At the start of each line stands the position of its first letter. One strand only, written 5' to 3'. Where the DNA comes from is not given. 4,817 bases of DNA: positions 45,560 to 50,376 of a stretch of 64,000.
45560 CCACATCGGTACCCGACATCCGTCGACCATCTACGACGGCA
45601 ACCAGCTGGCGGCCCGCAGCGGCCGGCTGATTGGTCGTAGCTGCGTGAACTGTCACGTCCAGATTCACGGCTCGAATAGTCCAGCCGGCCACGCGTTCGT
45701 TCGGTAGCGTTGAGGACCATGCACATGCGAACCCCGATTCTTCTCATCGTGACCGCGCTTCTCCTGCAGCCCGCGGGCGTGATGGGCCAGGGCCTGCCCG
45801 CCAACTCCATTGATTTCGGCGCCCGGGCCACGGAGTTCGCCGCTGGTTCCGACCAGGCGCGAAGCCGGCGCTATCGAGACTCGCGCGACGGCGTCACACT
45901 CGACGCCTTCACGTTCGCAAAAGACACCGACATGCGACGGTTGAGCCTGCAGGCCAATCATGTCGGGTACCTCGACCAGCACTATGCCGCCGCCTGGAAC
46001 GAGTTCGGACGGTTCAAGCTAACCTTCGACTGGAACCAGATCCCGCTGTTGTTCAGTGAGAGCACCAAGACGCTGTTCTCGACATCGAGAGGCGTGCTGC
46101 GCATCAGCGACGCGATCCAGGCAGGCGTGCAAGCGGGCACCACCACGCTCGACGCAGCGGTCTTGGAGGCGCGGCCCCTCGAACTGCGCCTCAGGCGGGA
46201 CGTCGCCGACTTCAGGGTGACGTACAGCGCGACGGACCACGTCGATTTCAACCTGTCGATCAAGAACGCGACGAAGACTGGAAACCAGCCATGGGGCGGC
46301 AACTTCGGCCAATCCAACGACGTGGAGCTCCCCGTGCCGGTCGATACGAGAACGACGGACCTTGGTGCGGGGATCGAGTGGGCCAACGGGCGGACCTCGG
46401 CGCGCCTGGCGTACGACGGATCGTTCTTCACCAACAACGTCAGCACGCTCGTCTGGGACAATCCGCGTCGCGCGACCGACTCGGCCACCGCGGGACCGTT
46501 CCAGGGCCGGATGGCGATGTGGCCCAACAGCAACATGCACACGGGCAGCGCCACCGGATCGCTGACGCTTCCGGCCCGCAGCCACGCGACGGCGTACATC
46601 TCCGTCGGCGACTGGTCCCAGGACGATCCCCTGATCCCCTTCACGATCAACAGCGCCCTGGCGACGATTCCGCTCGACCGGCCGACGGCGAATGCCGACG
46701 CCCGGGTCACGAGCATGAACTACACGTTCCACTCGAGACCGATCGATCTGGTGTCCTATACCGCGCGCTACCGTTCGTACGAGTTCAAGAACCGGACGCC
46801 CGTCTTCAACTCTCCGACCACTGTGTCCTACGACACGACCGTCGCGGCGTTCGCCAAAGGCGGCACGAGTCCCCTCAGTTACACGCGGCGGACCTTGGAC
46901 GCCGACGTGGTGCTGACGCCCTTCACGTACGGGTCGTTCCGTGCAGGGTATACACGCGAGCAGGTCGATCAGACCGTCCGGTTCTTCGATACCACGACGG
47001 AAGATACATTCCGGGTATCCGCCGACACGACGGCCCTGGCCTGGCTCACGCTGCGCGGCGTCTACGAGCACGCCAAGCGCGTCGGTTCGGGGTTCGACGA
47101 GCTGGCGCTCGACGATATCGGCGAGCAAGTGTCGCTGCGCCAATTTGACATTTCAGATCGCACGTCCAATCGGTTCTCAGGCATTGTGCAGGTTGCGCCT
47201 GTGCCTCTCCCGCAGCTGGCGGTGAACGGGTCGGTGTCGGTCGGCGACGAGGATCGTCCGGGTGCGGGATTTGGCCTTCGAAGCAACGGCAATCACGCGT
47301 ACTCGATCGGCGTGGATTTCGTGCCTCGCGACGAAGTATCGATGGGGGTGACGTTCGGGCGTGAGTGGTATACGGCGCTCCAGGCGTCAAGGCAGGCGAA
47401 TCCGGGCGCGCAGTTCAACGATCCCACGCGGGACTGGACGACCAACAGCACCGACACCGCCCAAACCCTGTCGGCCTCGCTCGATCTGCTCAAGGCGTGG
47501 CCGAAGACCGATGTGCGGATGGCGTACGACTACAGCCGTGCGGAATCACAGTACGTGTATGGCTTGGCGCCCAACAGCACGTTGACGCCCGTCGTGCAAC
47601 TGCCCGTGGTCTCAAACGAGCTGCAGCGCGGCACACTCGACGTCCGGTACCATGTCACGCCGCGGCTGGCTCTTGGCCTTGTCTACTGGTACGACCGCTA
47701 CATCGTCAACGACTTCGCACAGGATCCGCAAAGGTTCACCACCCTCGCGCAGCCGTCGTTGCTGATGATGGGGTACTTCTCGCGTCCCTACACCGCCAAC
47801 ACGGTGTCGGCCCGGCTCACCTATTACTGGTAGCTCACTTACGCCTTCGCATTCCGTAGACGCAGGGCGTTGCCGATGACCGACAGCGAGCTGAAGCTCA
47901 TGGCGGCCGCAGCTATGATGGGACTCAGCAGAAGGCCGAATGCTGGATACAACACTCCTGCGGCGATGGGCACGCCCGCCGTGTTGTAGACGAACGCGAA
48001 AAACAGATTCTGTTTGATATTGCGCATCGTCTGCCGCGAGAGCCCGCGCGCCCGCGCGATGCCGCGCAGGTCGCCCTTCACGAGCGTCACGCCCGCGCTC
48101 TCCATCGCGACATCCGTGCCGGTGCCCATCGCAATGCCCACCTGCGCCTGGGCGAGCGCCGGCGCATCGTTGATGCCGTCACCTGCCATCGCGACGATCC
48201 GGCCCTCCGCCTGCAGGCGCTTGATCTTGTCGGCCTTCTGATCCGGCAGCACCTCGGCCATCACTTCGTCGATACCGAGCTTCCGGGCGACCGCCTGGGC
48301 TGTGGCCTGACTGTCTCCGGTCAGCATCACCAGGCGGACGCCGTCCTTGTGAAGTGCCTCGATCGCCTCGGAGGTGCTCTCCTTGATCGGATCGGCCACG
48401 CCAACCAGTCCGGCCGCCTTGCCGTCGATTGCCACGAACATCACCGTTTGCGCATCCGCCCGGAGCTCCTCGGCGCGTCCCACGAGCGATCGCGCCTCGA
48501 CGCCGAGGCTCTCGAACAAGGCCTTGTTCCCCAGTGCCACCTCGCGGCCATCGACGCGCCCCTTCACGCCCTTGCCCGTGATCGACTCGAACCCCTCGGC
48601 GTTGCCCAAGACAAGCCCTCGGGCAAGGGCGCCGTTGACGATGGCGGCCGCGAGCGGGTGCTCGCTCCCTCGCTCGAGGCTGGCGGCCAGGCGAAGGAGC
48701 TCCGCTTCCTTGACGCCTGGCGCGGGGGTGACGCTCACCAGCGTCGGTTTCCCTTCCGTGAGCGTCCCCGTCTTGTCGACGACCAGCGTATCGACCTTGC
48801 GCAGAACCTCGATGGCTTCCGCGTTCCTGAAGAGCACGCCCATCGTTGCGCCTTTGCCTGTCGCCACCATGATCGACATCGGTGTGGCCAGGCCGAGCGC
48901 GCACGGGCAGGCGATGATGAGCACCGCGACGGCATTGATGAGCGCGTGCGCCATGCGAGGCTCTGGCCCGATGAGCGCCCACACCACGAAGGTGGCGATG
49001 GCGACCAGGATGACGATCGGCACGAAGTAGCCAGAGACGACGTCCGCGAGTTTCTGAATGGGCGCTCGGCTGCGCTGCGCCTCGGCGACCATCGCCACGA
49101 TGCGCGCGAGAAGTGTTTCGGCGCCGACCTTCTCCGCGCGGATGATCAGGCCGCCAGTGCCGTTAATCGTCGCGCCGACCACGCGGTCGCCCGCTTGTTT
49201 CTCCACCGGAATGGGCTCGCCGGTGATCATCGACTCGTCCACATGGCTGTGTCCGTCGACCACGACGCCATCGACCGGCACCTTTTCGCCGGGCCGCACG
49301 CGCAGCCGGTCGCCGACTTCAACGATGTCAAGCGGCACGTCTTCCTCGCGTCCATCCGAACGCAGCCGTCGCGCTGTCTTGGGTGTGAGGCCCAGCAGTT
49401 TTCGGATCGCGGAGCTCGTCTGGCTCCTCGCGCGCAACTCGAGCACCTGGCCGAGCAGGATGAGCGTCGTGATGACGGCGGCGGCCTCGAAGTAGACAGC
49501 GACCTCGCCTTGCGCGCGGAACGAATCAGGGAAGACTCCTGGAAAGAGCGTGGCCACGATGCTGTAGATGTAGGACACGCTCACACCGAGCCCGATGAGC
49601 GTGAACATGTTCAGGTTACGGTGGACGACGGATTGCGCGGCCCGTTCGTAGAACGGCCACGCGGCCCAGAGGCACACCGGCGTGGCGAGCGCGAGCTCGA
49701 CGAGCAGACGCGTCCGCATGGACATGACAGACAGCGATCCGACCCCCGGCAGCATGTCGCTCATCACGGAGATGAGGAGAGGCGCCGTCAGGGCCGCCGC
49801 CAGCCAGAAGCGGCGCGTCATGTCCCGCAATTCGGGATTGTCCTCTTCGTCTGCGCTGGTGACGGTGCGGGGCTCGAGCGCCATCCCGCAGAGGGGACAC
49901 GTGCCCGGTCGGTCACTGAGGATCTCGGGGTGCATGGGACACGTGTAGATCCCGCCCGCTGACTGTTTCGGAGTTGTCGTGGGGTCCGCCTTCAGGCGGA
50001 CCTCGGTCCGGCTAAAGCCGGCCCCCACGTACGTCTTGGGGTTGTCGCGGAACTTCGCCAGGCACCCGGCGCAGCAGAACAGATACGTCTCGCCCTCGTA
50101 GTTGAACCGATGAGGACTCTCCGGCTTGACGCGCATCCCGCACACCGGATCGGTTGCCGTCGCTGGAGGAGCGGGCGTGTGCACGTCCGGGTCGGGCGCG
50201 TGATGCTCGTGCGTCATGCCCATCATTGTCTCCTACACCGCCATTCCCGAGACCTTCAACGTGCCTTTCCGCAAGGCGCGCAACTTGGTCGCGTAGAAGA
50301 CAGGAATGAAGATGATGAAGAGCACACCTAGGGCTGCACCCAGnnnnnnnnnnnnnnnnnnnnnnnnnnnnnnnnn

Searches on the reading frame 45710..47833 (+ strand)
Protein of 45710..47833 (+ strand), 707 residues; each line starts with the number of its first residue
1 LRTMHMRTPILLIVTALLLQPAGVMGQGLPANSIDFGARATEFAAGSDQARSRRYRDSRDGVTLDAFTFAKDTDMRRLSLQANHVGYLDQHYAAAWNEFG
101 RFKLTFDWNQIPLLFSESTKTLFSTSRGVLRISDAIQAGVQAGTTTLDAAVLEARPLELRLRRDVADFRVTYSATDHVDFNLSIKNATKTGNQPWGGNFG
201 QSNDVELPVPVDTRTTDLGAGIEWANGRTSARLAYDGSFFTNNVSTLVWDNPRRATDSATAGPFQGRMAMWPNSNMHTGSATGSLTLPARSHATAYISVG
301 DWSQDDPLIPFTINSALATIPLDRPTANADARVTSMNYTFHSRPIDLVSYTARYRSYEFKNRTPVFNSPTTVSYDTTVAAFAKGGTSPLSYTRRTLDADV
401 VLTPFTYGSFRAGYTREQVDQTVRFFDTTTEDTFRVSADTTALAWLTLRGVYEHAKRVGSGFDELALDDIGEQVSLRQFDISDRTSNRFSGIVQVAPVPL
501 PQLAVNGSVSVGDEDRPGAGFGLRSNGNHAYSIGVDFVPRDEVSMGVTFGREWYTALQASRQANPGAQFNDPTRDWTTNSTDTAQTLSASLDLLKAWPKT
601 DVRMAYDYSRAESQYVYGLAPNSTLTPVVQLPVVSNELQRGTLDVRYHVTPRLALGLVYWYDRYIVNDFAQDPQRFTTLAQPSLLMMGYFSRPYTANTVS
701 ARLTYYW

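Call 7: search_protein_families(library=pfam, proteins=[window:45710-47833:+])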
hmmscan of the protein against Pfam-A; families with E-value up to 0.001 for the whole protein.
window:45710-47833:+ (707 aa): 1 family
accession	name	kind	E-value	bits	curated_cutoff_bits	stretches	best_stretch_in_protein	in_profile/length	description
PF11854.14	MtrB_PioB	-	2.2e-84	284.7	23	1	47-707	4-635/635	Putative outer membrane beta-barrel porin, MtrB/PioB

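Call 73: search_protein_families(library=ncbifam, proteins=[window:45710-47833:+], max_evalue=0.00001)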
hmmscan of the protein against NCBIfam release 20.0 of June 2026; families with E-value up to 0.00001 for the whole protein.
window:45710-47833:+ (707 aa): 1 family
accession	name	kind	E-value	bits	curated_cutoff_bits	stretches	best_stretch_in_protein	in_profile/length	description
TIGR03509.1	OMP_MtrB_PioB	subfamily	1.1e-65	222.4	240.05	1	64-707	33-662/662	MtrB/PioB family decaheme-associated outer membrane protein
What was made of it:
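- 42492..47833 (+): Target operon 1: cytochrome c (ORF 42403-42837; likely start TTG 42492 or ATG 42506), Rieske (42842-43369), cytochrome b/c fusion (43366-44784), DmsE/MtrA-type decahaem cytochrome (44781-45707) and MtrB/PioB porin (45710-47833). Pfam (call 7) and NCBIfam (call 73).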

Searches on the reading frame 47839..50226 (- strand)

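Call 7: search_protein_families(library=pfam, proteins=[window:47839-50226:-])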
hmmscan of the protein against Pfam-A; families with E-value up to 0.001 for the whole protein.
window:47839-50226:- (795 aa): 6 families
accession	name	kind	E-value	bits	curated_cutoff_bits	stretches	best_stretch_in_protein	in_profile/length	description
PF00122.25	E1-E2_ATPase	-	5e-57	192.8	28.1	1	280-460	2-179/181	E1-E2 ATPase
PF00702.32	Hydrolase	-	2.4e-33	116.6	26.4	1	478-694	1-190/191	haloacid dehalogenase-like hydrolase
PF04945.19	YHS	-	2.2e-16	60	30.3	1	25-69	2-46/47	YHS domain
PF19335.5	HMBD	-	8e-14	51.7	23.6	1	94-119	2-27/28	Heavy metal binding domain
PF08282.18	Hydrolase_3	-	3.5e-08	33.9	20.9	1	669-725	197-253/255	haloacid dehalogenase-like hydrolase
PF12710.13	HAD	-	6.6e-06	27.1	27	1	617-691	89-188/189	haloacid dehalogenase-like hydrolase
